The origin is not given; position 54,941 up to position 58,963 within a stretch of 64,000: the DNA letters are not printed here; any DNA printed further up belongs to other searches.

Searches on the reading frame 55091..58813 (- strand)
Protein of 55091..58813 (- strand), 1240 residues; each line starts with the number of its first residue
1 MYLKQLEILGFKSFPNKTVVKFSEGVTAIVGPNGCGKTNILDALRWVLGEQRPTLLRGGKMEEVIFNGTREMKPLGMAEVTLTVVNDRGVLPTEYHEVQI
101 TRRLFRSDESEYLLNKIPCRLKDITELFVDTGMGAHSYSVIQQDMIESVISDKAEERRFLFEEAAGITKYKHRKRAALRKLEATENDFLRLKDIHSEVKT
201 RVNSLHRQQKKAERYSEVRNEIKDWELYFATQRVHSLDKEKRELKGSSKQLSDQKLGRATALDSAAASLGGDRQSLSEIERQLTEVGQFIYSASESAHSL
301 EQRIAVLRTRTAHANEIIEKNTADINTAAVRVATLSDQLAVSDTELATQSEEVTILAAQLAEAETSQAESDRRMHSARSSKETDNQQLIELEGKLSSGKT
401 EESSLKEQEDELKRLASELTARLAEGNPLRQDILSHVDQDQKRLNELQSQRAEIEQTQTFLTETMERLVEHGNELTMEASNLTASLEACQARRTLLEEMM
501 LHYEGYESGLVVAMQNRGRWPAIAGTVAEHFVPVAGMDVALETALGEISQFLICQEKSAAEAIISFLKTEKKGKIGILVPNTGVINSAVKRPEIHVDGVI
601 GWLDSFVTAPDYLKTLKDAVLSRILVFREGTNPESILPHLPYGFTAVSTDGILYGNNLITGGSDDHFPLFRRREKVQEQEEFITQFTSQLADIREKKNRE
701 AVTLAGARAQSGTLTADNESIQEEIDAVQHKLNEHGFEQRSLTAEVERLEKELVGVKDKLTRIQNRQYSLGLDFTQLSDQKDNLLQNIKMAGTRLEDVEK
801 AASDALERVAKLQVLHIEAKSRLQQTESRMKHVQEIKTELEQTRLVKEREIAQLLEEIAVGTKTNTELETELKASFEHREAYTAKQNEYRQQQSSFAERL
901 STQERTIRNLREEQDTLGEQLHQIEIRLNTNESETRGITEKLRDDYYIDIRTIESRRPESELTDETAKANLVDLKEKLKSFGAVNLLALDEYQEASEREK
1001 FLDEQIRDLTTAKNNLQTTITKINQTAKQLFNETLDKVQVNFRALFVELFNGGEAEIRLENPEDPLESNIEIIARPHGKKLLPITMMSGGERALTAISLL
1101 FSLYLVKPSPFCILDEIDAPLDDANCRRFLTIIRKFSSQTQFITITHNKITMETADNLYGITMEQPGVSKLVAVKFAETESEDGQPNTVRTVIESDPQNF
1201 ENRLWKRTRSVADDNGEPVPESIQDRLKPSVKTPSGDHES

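Call 16: find_encoding_contigs(protein=window:55091-58810:-, flank=10000)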
Protein window:55091-58810:- (1239 aa): no gene with exactly this product is on record in the collection.

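Call 17: find_encoding_contigs(protein=window:55091-58813:-, flank=10000)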
Protein window:55091-58813:- (1240 aa): 15 contigs read that carry it; 4 places shown.
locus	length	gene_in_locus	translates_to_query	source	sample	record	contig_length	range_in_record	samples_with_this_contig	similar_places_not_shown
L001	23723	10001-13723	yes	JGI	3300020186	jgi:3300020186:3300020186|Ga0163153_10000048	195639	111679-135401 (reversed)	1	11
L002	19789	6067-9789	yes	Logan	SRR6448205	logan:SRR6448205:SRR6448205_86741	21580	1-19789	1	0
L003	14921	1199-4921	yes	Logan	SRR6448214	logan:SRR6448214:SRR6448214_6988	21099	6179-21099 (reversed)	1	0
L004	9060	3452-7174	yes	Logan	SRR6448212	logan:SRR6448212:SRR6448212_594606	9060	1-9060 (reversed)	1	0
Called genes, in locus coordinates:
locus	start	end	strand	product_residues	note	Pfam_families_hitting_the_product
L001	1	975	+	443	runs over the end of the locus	PF04715:, PF00425:Chorismate_bind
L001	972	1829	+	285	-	PF01063:Aminotran_4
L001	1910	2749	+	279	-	-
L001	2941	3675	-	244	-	PF02633:Creatininase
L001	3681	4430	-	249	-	PF09837:DUF2064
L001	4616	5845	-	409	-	-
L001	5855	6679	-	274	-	PF01694:Rhomboid, PF20216:DUF6576 (faint)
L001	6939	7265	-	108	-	PF00085:Thioredoxin, PF13098:Thioredoxin_2, PF13905:Thioredoxin_8 (faint)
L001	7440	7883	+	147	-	PF02580:Tyr_Deacylase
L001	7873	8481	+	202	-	PF02545:Maf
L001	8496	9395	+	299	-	PF13413:HTH_25, PF13464:RodZ_C (weak)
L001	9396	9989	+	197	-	-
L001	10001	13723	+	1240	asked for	PF02463:SMC_N, PF13175:AAA_15, PF13304:AAA_21 (weak), PF13476:AAA_23, PF13555:AAA_29 (weak), PF06470:SMC_hinge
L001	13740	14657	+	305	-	PF02881:SRP54_N, PF00448:SRP54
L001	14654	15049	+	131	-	PF01894:YjbQ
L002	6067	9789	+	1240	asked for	PF02463:SMC_N, PF13175:AAA_15, PF13304:AAA_21 (weak), PF13476:AAA_23, PF13555:AAA_29 (weak), PF06470:SMC_hinge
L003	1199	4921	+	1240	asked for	PF02463:SMC_N, PF13175:AAA_15, PF13304:AAA_21 (weak), PF13476:AAA_23, PF13555:AAA_29 (weak), PF06470:SMC_hinge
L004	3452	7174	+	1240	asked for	PF02463:SMC_N, PF13175:AAA_15, PF13304:AAA_21 (weak), PF13476:AAA_23, PF13555:AAA_29 (weak), PF06470:SMC_hinge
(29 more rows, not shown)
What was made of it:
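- Tried and rejected: My first SMC look-up used wrong coordinates (call 16) and was repeated correctly (call 17).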
